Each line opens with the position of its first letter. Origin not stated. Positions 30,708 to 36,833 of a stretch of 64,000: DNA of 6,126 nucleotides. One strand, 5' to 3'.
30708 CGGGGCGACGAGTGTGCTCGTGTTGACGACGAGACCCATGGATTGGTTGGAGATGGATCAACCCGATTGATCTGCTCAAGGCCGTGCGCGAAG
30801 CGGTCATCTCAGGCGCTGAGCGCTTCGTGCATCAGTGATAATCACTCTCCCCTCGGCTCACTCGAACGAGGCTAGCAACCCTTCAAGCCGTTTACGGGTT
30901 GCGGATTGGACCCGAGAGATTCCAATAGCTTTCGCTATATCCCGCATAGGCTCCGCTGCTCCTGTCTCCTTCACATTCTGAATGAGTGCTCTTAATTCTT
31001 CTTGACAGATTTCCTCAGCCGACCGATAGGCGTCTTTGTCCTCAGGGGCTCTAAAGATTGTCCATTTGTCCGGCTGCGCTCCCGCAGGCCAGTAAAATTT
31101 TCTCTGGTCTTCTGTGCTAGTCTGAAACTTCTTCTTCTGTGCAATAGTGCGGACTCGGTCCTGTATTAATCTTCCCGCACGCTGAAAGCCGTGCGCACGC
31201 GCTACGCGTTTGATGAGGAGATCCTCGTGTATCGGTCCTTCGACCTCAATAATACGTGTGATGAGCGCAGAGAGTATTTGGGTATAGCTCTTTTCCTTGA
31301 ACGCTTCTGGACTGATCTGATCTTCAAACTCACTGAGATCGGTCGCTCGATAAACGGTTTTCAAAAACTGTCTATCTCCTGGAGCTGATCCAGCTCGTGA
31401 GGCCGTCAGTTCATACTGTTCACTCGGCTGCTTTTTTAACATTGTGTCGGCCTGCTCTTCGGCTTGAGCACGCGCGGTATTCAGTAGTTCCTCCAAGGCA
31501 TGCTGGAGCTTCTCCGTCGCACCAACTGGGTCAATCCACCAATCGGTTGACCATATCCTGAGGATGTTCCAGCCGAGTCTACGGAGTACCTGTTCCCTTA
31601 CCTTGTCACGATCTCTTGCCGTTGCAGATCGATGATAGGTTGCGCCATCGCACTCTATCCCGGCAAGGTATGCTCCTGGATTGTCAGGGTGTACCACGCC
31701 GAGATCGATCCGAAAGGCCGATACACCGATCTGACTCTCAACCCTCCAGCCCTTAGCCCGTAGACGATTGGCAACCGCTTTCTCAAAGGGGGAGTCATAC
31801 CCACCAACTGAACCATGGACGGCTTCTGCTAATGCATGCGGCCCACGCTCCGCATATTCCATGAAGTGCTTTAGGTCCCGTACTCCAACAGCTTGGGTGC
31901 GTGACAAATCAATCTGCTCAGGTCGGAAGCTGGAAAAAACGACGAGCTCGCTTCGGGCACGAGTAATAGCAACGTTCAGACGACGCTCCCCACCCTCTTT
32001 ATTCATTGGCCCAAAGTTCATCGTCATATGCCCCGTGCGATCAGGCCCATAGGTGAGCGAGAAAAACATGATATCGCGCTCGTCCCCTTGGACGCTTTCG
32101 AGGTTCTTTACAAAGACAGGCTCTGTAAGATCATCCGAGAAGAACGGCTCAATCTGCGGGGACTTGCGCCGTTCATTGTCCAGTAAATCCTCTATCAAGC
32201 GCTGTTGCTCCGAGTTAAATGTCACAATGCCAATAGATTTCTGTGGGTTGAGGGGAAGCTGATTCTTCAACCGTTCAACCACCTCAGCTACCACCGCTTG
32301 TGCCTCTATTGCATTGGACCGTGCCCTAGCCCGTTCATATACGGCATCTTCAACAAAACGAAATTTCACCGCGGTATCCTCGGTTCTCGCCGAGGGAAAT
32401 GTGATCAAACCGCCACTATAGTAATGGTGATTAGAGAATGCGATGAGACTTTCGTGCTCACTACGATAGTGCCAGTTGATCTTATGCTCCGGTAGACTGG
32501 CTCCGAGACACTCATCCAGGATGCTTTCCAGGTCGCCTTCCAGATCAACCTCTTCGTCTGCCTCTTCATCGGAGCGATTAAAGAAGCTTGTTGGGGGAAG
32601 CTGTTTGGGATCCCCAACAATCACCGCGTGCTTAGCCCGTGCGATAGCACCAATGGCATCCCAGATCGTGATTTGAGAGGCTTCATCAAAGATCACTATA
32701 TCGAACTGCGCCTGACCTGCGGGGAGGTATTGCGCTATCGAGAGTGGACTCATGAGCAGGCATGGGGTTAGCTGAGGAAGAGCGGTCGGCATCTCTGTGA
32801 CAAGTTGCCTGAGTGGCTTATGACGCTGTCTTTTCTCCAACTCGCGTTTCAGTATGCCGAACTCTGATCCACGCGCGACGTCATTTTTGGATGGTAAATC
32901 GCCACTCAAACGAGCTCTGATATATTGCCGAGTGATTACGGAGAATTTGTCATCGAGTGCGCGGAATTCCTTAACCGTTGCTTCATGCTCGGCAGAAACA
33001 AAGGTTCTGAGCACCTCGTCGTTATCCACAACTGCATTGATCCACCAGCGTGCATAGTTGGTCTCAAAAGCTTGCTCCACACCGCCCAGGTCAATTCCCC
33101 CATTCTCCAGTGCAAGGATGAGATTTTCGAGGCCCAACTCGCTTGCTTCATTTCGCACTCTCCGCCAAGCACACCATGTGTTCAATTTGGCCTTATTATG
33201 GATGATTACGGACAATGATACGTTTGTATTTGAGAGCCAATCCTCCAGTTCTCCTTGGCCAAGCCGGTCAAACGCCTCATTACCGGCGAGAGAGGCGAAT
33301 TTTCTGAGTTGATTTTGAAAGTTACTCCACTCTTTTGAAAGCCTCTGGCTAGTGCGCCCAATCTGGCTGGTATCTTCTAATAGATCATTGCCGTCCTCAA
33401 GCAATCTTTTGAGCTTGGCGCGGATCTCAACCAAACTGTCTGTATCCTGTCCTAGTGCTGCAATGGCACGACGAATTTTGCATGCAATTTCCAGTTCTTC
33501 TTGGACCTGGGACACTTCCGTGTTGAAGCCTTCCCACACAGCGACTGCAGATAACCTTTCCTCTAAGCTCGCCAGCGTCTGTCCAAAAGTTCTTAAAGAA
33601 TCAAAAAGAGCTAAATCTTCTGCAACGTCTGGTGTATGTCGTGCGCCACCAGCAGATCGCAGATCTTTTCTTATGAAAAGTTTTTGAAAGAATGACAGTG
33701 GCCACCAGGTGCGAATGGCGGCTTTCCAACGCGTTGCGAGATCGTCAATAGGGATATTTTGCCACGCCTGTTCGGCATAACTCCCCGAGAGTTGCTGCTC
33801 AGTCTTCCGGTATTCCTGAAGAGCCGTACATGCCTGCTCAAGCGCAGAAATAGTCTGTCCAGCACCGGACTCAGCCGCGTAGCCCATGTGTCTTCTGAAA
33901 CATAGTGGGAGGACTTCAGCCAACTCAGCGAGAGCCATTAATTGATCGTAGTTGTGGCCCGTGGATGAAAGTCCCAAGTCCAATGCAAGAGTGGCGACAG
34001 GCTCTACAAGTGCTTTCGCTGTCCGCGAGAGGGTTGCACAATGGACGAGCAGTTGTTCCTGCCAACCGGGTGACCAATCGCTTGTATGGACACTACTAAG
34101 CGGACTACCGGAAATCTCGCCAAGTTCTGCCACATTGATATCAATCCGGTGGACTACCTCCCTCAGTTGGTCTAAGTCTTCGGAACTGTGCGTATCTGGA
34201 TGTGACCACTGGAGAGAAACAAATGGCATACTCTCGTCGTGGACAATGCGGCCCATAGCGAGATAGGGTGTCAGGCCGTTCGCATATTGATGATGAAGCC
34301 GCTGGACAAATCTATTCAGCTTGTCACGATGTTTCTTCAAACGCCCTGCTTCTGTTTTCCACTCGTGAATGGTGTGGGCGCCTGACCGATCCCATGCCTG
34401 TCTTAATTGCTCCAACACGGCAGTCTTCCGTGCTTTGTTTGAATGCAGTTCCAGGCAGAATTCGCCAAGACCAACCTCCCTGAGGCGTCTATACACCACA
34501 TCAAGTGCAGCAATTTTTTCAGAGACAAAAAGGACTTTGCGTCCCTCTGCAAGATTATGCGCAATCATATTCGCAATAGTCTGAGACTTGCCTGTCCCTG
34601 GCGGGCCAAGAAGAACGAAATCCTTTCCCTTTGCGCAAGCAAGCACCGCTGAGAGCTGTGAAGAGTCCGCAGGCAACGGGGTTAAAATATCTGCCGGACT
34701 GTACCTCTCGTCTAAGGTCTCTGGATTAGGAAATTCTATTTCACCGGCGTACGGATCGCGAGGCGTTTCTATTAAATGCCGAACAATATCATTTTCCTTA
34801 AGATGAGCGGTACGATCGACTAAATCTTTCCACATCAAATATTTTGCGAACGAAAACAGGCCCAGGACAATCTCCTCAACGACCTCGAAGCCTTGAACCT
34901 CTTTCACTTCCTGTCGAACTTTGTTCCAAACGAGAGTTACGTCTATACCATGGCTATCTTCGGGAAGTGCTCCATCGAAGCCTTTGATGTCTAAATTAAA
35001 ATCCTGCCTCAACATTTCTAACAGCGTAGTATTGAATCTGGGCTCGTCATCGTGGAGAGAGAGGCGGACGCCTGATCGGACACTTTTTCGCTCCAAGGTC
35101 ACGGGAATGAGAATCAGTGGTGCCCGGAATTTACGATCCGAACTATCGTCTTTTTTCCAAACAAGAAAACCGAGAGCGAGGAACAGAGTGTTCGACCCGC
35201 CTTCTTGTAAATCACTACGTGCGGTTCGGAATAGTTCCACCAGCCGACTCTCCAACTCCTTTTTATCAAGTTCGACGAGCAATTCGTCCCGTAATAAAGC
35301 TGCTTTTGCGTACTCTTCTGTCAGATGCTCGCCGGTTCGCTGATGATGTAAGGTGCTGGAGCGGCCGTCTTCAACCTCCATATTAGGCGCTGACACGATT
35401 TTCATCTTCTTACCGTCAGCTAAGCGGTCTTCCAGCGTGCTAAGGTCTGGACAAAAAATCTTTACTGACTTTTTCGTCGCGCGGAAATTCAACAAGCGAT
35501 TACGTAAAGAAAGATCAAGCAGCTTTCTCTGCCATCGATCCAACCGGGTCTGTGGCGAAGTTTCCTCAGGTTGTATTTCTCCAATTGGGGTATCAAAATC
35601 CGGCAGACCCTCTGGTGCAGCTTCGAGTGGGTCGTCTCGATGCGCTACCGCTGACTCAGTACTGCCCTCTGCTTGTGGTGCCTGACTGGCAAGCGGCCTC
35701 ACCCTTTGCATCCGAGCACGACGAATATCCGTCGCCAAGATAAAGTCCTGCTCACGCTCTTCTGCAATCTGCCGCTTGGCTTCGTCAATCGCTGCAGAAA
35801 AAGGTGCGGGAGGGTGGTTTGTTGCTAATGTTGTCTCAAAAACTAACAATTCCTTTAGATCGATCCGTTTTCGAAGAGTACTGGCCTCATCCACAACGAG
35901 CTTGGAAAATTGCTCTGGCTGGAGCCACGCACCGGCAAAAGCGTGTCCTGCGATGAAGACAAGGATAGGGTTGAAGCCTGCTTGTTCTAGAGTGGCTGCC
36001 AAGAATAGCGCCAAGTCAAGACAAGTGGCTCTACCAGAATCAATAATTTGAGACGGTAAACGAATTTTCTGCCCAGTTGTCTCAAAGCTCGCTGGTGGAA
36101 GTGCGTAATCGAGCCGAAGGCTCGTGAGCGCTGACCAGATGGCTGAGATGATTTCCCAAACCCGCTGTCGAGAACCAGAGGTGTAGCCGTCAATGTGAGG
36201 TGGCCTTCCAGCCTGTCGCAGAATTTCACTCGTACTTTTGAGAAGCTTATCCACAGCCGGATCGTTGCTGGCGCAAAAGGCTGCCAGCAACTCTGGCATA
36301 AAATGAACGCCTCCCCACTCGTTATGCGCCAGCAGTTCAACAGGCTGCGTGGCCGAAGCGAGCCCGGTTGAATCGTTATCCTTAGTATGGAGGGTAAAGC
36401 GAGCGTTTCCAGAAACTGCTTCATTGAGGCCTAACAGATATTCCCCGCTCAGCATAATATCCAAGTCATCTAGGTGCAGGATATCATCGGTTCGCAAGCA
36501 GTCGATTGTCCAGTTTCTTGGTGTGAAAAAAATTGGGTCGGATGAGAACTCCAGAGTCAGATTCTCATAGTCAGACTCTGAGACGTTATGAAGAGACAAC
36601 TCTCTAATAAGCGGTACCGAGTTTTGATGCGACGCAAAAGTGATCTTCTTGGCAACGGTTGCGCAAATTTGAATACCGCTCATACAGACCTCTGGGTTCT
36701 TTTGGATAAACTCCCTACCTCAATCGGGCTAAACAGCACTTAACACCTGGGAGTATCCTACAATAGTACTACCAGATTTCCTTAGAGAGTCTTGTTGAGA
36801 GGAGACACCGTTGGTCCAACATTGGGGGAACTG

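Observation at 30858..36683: Intact 1941-aa DUF4011-helicase-Vsr-like nuclease-DUF3320 gene in a low-GC island: Hhe-like defence candidate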

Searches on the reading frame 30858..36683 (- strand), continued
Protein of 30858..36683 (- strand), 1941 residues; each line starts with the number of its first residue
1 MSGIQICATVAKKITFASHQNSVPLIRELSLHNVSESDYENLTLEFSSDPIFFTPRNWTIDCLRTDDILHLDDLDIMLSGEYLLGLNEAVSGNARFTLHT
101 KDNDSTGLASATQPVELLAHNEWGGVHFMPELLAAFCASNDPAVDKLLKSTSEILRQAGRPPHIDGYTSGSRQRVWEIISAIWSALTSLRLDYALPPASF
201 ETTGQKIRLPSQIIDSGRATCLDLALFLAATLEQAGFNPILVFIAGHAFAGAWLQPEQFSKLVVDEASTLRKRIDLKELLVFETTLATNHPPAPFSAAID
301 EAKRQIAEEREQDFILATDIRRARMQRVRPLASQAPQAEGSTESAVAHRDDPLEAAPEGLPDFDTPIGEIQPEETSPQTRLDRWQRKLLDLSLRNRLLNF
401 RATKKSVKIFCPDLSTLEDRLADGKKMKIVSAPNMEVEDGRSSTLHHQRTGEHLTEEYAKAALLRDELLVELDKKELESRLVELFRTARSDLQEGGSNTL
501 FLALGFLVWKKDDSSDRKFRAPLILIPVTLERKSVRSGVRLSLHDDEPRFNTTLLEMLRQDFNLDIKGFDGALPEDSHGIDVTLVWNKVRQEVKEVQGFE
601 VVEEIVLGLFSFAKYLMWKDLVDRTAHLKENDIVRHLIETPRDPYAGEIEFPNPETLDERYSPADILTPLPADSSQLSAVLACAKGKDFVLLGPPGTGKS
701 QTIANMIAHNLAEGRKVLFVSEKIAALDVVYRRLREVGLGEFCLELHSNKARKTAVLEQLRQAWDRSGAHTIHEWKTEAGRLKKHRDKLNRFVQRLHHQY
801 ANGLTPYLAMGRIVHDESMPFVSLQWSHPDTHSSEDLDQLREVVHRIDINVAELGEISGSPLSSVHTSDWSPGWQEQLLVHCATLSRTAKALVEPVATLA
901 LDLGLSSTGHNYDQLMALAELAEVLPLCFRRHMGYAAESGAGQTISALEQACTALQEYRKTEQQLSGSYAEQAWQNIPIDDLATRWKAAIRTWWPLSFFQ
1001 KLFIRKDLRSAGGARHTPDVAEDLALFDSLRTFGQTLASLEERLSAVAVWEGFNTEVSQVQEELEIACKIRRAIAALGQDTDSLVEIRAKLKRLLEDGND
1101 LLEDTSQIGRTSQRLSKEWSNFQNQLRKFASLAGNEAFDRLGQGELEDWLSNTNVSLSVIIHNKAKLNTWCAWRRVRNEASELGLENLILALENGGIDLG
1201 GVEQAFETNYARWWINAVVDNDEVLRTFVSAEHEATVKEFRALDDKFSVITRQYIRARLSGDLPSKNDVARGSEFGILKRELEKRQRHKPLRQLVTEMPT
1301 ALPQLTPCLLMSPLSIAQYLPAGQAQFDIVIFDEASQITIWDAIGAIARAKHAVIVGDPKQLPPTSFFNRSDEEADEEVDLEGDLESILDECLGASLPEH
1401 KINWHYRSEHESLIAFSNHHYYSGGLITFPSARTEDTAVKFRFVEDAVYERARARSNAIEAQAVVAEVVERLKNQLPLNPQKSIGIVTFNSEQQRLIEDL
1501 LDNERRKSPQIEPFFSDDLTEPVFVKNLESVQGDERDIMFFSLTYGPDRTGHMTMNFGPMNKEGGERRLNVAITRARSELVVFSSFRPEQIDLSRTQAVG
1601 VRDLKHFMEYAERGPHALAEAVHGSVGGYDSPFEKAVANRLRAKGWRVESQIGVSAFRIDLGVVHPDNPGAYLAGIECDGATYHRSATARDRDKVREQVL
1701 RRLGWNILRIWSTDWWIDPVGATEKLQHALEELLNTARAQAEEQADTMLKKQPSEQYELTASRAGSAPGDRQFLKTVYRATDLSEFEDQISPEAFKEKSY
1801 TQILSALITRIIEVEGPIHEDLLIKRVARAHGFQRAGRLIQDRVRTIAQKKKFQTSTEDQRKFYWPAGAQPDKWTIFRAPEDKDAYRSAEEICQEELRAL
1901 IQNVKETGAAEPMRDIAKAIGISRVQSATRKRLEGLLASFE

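Call 87: search_dna_similar(query=window:30858-36683:-, collection=plasmids, mode=protein, max_rows=40, max_evalue=1e-20, rows=spread)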
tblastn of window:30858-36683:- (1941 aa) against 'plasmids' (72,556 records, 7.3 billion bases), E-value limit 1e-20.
Records with a match: 490; places in all: 510; records where one place covers at least 80% of the query: 72.
Best place of each record, by identity: <60% 490.
By first word of the organism name: Klebsiella 243; Ralstonia 105; Acinetobacter 36; Rhizobium 20; Raoultella 12; Paracoccus 6; Mesorhizobium 6; Vibrio 5; Thioclava 4; Paraburkholderia 3; and 40 more.
By predicted mobility (MOB-suite, as given by PLSDB): conjugative 214; mobilizable 139; non-mobilizable 137.
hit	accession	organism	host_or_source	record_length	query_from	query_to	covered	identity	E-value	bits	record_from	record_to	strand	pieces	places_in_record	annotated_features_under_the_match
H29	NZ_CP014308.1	Burkholderia sp. PAMC 26561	single cell,lichen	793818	4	1934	99%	47.3%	0e+0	1721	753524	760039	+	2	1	DUF3320 domain-containing protein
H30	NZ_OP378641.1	Klebsiella michiganensis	-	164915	3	1937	100%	44.2%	0e+0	1559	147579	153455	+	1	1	DUF3320 domain-containing protein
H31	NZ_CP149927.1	Thioclava sp. GXIMD4216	-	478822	10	1933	99%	42.4%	0e+0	1339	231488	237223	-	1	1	DUF3320 domain-containing protein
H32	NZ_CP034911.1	Sinorhizobium alkalisoli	single cell,root nodule of Sesbania ...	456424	6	1903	98%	42.3%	0e+0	1395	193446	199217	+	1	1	DUF3320 domain-containing protein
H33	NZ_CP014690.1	Gluconobacter albidus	water kefir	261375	20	1865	95%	40.6%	0e+0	1266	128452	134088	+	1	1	DUF3320 domain-containing protein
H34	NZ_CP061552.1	Acinetobacter seifertii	Homo sapiens,blood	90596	10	1733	89%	37.0%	0e+0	989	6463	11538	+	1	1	DUF4011 domain-containing protein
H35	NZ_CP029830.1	Azospirillum ramasamyi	single cell,Cow dung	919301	480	1866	71%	33.4%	0e+0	630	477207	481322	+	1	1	DUF3320 domain-containing protein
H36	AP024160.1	Ralstonia solanacearum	Zingiber officinale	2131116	480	1844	61%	35.2%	2e-111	611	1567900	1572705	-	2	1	hypothetical protein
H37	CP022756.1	Ralstonia solanacearum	Solanum tuberosum,single cell,Potato ...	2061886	480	1844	61%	35.2%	2e-111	610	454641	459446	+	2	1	helicase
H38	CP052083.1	Ralstonia solanacearum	tomato,cell culture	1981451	480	1844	61%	35.1%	2e-111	608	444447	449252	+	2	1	DUF3320 domain-containing protein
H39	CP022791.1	Ralstonia solanacearum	Solanum tuberosum,single cell,Potato ...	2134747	480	1844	61%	35.1%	3e-111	609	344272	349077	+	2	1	DUF3320 domain-containing protein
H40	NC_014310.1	Ralstonia solanacearum PSI07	-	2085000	480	1844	56%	36.3%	2e-111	605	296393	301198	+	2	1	none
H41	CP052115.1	Ralstonia solanacearum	tomato,cell culture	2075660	480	1844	51%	38.1%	7e-109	596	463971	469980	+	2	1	IS5 family transposase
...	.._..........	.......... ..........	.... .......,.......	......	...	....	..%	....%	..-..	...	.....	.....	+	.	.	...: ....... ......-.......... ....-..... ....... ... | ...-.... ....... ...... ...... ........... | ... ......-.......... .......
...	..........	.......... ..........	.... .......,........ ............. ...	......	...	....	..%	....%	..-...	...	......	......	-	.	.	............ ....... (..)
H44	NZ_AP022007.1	Klebsiella quasipneumoniae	-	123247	484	1737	48%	37.1%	8e-109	556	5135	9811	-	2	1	hhe: DUF4011 domain-containing anti-phage protein Hhe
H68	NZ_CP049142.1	Pseudomonas nitroreducens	monoculture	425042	1232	1337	5%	53.8%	4e-28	132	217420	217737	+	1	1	hypothetical protein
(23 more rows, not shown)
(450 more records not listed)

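Call 89: get_annotated_region(hit=H44, flank=3000)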
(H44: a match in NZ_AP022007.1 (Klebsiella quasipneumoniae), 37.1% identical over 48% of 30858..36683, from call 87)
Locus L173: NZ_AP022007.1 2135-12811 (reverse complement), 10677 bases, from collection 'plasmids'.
description: Klebsiella quasipneumoniae strain WP3-S18-CRE-02 plasmid pWP3-S18-CRE-02_2, complete sequence
organism: Klebsiella quasipneumoniae (NCBI taxid 1463165)
taxonomy: Bacteria; Pseudomonadota; Gammaproteobacteria; Enterobacterales; Enterobacteriaceae; Klebsiella; Klebsiella quasipneumoniae
host: -; source: -; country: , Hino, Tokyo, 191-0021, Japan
typing (MOB-suite, as given by PLSDB): conjugative; replicon IncFII,rep_cluster_2183; relaxase MOBF,MOBF; mating-pair formation MPF_F
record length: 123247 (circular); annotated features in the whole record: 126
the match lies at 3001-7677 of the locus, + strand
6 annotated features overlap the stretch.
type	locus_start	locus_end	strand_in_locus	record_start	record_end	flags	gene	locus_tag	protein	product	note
CDS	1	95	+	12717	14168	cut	-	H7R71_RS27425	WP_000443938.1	DUF262 domain-containing protein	-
CDS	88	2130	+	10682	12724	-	-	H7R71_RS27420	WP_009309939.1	DUF262 domain-containing protein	-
CDS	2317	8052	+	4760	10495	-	hhe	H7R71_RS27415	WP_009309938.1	DUF4011 domain-containing anti-phage protein Hhe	GO:0051607 - defense response to virus [Evidence IEA]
CDS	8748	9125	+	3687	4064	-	-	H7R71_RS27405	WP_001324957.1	transposase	GO:0006313 - DNA transposition [Evidence IEA]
CDS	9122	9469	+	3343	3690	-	tnpB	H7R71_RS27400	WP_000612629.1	IS66 family insertion sequence element accessory protein TnpB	-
CDS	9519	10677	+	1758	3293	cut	-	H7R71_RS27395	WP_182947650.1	IS66 family transposase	-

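Call 91: search_protein_families(library=pfam, proteins=[L173:2317-8052:+, L165:7998-13889:+], max_evalue=0.001)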
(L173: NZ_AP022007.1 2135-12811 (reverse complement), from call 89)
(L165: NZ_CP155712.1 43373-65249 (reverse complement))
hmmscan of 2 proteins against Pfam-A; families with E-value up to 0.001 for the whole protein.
L173:2317-8052:+ (1911 aa): 10 families
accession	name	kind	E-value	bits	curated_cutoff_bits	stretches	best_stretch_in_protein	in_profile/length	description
PF13195.11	DUF4011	-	1.6e-37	129.4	22.2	1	30-308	1-158/158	Protein of unknown function (DUF4011)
PF18741.7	MTES_1575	-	7e-37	125.8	38.2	1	1683-1780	1-96/96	REase_MTES_1575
PF13086.12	AAA_11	-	6.6e-17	62.6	27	2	1378-1420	212-254/257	AAA domain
PF13087.12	AAA_12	-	9.9e-12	45.3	27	1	1455-1637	19-193/195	AAA domain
PF13245.12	AAA_19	-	4.5e-09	37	25.1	0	430-491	1-64/134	AAA domain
PF13604.12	AAA_30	-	3.8e-08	33.7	27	0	428-489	4-67/191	AAA domain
PF00580.27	UvrD-helicase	-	9.7e-06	25.9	23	1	436-620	10-181/271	UvrD/REP helicase N-terminal domain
PF04480.18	DUF559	-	3.2e-05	24.2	20.6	1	1724-1780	55-108/109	Protein of unknown function (DUF559)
PF01443.25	Viral_helicase1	-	0.00013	22.3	21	0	443-514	1-68/228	Viral superfamily 1 RNA helicase core domain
PF01580.24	FtsK_SpoIIIE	-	0.00059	19.8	24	0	429-466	27-65/221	FtsK/SpoIIIE family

L165:7998-13889:+ (1963 aa): 8 families
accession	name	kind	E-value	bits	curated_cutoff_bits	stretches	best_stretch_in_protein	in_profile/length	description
PF13195.11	DUF4011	-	2.2e-43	148.4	22.2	1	375-545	1-158/158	Protein of unknown function (DUF4011)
PF18741.7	MTES_1575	-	1.9e-34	118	38.2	1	1612-1709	1-96/96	REase_MTES_1575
PF13087.12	AAA_12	-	5.5e-18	65.7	27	1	1365-1563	4-192/195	AAA domain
PF13086.12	AAA_11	-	6.9e-16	59.2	27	2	1268-1346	175-254/257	AAA domain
PF11784.13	DUF3320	-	1.8e-12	47.4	25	1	1820-1868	2-50/50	Protein of unknown function (DUF3320)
PF13604.12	AAA_30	-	2.1e-07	31.3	27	1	663-724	4-67/191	AAA domain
PF13245.12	AAA_19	-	2.6e-06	28.1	25.1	0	665-722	1-60/134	AAA domain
PF04480.18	DUF559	-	0.00039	20.7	20.6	0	1655-1708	57-107/109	Protein of unknown function (DUF559)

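Call 92: search_protein_families(library=ncbifam, proteins=[L173:2317-8052:+, L165:7998-13889:+, P0001, P0010, P0003], max_evalue=1e-50)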
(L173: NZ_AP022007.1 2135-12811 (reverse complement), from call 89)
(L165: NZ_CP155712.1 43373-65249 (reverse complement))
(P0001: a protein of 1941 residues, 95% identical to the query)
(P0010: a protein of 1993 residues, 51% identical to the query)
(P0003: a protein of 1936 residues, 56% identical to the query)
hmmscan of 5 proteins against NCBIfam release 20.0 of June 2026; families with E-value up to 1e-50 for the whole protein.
L173:2317-8052:+ (1911 aa): 2 families
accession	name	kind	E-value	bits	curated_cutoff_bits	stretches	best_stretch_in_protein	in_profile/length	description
NF042953.1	Hhe_antiphage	equivalog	0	2731.2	2000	1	23-1894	1-1797/1797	DUF4011 domain-containing anti-phage protein Hhe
NF058533.1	antiphage_ProA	equivalog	0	1131.3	1500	1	194-1794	428-1717/1903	anti-phage protein ProA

L165:7998-13889:+ (1963 aa): 2 families
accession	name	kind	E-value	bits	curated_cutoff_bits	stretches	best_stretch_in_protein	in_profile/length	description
NF058533.1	antiphage_ProA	equivalog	0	2224.9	1500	1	15-1947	2-1903/1903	anti-phage protein ProA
NF042953.1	Hhe_antiphage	equivalog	6.7e-248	826.1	2000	2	1037-1735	1015-1706/1797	DUF4011 domain-containing anti-phage protein Hhe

P0001 (1941 aa): 2 families
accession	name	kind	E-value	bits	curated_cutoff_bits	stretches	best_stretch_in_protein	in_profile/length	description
NF058533.1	antiphage_ProA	equivalog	0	2333.1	1500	1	16-1924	2-1903/1903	anti-phage protein ProA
NF042953.1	Hhe_antiphage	equivalog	6e-268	892.5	2000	2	1104-1765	1057-1716/1797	DUF4011 domain-containing anti-phage protein Hhe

P0010 (1993 aa): 2 families
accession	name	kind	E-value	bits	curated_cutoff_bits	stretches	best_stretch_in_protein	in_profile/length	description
NF058533.1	antiphage_ProA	equivalog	0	2361.9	1500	1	21-1974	1-1903/1903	anti-phage protein ProA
NF042953.1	Hhe_antiphage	equivalog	5.4e-262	872.8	2000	2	1151-1767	1097-1711/1797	DUF4011 domain-containing anti-phage protein Hhe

P0003 (1936 aa): 2 families
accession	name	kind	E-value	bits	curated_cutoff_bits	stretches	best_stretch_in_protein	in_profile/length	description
NF058533.1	antiphage_ProA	equivalog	0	2084.1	1500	2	16-1270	2-1117/1903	anti-phage protein ProA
NF042953.1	Hhe_antiphage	equivalog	4.4e-250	833.3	2000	2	1174-1922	934-1685/1797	DUF4011 domain-containing anti-phage protein Hhe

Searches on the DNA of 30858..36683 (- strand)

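Call 93: search_dna_similar(query=L165:7998-13889:+, collection=ecoli_genomes, mode=near, max_rows=8)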
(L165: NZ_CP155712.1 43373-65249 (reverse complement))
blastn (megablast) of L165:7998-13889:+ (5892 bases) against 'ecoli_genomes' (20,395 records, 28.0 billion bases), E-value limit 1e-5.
No match.
